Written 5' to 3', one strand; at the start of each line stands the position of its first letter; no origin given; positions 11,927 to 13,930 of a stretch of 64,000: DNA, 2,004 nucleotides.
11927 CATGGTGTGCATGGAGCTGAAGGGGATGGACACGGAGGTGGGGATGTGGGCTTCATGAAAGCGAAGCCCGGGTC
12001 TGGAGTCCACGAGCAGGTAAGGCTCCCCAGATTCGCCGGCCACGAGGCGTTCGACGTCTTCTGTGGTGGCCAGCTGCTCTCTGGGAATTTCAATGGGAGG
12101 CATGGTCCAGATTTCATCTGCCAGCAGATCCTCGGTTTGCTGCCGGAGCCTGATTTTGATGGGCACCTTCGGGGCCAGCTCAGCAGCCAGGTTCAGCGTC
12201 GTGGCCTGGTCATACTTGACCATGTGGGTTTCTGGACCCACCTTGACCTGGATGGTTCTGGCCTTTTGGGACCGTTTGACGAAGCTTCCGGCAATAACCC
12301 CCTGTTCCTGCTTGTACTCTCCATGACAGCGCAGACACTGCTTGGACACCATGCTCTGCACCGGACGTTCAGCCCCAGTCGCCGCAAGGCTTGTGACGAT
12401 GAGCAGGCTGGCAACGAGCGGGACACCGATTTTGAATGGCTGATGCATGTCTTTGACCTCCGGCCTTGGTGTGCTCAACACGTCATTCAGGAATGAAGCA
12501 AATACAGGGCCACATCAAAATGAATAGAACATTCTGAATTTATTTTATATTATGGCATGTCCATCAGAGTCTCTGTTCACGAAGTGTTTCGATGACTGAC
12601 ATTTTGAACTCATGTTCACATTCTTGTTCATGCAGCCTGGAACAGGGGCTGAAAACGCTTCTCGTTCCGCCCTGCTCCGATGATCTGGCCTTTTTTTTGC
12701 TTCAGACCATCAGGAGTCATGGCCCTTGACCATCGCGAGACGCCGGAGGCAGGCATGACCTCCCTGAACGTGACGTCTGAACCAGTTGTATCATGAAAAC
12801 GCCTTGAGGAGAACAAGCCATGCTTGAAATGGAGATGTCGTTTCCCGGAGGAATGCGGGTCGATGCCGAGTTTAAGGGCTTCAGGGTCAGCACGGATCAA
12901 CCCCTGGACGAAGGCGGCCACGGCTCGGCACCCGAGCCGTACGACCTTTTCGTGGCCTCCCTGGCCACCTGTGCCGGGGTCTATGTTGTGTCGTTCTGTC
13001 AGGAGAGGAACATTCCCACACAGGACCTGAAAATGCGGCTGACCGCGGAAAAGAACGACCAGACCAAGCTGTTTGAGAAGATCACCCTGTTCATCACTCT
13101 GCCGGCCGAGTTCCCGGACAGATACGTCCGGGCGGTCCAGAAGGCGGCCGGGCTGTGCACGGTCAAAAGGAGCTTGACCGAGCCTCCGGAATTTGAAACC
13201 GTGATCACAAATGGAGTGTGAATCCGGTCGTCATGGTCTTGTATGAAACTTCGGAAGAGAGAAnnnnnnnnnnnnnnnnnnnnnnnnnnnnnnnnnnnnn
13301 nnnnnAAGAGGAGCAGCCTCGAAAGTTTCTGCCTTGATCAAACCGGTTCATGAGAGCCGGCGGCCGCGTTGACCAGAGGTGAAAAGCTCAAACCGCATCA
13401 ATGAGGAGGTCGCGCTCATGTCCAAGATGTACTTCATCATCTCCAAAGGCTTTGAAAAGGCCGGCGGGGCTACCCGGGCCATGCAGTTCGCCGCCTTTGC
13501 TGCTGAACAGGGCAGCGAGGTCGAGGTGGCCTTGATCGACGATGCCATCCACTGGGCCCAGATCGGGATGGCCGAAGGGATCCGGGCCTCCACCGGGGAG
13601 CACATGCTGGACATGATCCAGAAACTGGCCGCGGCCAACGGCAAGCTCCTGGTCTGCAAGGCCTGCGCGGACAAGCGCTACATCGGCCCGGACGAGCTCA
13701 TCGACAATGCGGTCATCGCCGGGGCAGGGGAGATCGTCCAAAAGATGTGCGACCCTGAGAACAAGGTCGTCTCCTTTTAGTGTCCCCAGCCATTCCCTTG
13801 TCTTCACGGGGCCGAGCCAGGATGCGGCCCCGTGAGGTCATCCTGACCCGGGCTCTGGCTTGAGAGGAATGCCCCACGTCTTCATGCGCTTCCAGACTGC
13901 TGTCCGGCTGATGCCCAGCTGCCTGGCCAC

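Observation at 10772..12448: Exported monohaem cytochrome c fused to three rhodanese domains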

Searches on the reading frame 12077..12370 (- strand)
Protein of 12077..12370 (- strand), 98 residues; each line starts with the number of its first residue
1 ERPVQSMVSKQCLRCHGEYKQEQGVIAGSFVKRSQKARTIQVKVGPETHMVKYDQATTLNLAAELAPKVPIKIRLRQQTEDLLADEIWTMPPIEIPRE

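Call 53: predict_structure(alignment_id=A4)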
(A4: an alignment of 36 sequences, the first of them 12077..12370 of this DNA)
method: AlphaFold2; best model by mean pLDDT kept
length: 98 residues; sequences in the alignment: 36
mean_pLDDT: 89.1   pTM: 0.81
mean pLDDT of the five models: 89.1, 88.0, 86.9, 85.9, 83.9
residues with pLDDT >= 90: 68; 70-90: 20; 50-70: 10; < 50: 0
segments of 3 or more residues with pLDDT < 50: none
pLDDT, mean of each block of 10 residues (from residue 1): 76 91 93 96 96 97 87 88 94 67
secondary structure, 60 per line:
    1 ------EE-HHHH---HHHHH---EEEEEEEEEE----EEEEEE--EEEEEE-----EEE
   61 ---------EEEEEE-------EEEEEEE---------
elements in order: H10-13 H17-21 E25-34 E39-44 E47-52 E58-60 E70-75 E83-89

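Call 56: fold_search(model_id=the predicted structure, library=pdb)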
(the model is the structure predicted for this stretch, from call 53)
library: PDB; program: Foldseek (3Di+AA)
matches with E <= 10: 1207; with E <= 0.001: 1
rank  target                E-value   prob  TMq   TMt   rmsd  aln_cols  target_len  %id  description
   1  9ug9_C                9.8e-04  1.00  0.41  0.14   8.0        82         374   26  The cryo-EM structure of 26S proteasome-Midnolin complex MB state (released 2025-09-10)
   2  2vb2                  2.4e-03  1.00  0.55  0.70   2.5        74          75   14  Crystal structure of Cu(I)CusF (released 2007-12-18)
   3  8usb_C                2.4e-03  1.00  0.40  0.14   7.9        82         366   24  Non-substrate-engaged human 26S proteasome with Nub1/FAT10 bound to Rpn1 (released 2024-11-06)
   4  6epc_J                2.7e-03  1.00  0.41  0.13   7.9        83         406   24  Ground state 26S proteasome (GS2) (released 2018-02-07)
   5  9nkg_C                3.0e-03  1.00  0.45  0.14   8.3        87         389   23  Structure of substrate engaged MIDN-bound human 26S proteasome, EB-MIDN (Composite map) (released 2025-05-07)
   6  2qcp                  3.6e-03  1.00  0.50  0.59   3.1        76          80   16  1.0 A Structure of CusF-Ag(I) residues 10-88 from Escherichia coli (released 2007-10-02)
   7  3e6z                  3.9e-03  1.00  0.53  0.64   2.8        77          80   16  1.0 A Structure of CusF-W44A-Cu(II) residues 10-88 from Escherichia coli (released 2009-07-07)
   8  1zeq                  4.1e-03  1.00  0.55  0.63   2.5        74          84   14  1.5 A Structure of apo-CusF residues 6-88 from Escherichia coli (released 2005-08-02)
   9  5vfp_C                4.1e-03  1.00  0.43  0.15   8.6        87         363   22  Nucleotide-driven Triple-state Remodeling of the AAA-ATPase Channel in the Activated Human 26S Proteasome (released 2018-07-18)
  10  6msb_C                6.3e-03  1.00  0.42  0.14   7.9        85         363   22  Cryo-EM structures and dynamics of substrate-engaged human 26S proteasome (released 2018-12-05)
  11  8aaj_C                7.9e-03  1.00  0.49  0.44   6.1        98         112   11  Crystal structure of the Pyrococcus abyssi RPA (apo form) (released 2023-05-03)
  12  8aas_C                7.9e-03  0.99  0.35  0.31   6.2        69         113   10  Crystal structure of the Pyrococcus abyssi RPA trimerization core bound to poly-dT20 ssDNA (released 2023-05-03)
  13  8jti_C                7.9e-03  0.98  0.40  0.14   8.7        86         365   23  Cryo-EM structure of human 26S RP (Eb state) bound to K11/K48-branched ubiquitin (Ub) chain composed of four Ub. (released 2024-12-25)
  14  7w3i_C                1.0e-02  0.97  0.38  0.13   8.4        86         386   23  Structure of USP14-bound human 26S proteasome in substrate-inhibited state SB_USP14 (released 2022-05-18)
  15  7qxw_C                1.3e-02  0.94  0.37  0.13   8.4        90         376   22  Proteasome-ZFAND5 Complex Z+D state (released 2023-02-08)
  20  1nnx                  1.8e-02  0.99  0.43  0.45   3.9        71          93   17  Structure of the hypothetical protein ygiW from E. coli. (released 2004-03-09)
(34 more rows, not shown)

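Call 57: search_protein_families(library=pfam, proteins=[window:12077-12370:-], max_evalue=10)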
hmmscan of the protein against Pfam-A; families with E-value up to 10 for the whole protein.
window:12077-12370:- (98 aa): 4 families
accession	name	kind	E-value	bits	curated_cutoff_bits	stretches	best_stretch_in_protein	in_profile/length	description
PF13442.11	Cytochrome_CBB3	-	0.037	14.8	27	1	5-40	7-37/68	Cytochrome C oxidase, cbb3-type, subunit III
PF11845.13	Tll0287-like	-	0.063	14.1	24.1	1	6-24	99-116/144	Tll0287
PF02513.24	Spin-Ssty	-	0.19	12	25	1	41-57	26-42/50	Spin/Ssty Family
PF07635.16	PSCyt1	-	0.21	12.7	22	1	12-24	1-13/59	Planctomycete cytochrome C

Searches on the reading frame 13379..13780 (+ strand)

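Call 3: search_protein_families(library=pfam, proteins=[window:13379-13780:+], max_evalue=0.1)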
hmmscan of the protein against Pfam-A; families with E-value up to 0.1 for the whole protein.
window:13379-13780:+ (133 aa): 1 family
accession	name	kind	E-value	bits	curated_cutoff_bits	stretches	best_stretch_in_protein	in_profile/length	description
PF02635.20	DsrE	-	3.8e-16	59.7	22.7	1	16-131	2-114/116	DsrE/DsrF-like family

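Call 4: search_protein_families(library=ncbifam, proteins=[window:13379-13780:+], max_evalue=0.1)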
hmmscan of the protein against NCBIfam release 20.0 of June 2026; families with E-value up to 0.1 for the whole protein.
window:13379-13780:+ (133 aa): 2 families
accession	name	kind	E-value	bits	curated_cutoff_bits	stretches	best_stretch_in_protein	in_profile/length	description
TIGR03012.1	sulf_tusD_dsrE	equivalog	0.038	13.9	89.25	1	19-103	4-87/127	sulfurtransferase complex subunit TusD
NF040732.3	DsrE_rel_SaoD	equivalog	0.087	12.9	169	0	73-115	49-91/110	DsrE-related protein SaoD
